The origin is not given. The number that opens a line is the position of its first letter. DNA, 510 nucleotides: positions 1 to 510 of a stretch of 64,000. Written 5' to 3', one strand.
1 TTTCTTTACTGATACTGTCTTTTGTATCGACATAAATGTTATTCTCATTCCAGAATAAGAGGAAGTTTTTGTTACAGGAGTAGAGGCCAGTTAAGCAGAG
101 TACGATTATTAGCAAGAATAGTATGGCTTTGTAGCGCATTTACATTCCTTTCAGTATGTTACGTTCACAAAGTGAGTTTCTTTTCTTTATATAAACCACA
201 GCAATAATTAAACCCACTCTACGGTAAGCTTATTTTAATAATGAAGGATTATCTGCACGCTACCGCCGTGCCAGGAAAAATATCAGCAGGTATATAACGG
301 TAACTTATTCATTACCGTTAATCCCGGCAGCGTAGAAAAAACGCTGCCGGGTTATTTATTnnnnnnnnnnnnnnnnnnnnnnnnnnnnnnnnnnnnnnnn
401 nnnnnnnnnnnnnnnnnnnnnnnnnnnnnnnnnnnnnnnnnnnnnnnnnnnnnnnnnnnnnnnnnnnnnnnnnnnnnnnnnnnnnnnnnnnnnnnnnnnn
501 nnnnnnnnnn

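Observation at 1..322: AT-rich 320 bp at the window start with no assignable gene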

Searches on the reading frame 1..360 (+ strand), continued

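Call 62: find_encoding_contigs(protein=P0039, flank=6000, max_places=1)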
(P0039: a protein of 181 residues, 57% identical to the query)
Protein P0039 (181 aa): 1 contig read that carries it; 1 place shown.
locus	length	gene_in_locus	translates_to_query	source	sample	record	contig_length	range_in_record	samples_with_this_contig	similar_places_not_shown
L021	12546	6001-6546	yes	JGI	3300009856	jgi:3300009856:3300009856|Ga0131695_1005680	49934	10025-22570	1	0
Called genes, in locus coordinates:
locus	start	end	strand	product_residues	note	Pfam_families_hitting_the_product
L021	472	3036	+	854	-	PF00933:Glyco_hydro_3, PF01915:Glyco_hydro_3_C, PF07691:PA14, PF14310:Fn3-like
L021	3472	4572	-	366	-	PF01841:Transglut_core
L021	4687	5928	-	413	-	-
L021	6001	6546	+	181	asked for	-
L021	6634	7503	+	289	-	PF12833:HTH_18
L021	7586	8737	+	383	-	PF00465:Fe-ADH, PF13685:Fe-ADH_2 (weak), PF25137:ADH_Fe_C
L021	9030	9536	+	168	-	-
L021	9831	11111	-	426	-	PF16410:DUF5018, PF22243:DUF5018-rel (faint), PF16410:DUF5018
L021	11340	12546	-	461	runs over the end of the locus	PF03572:Peptidase_S41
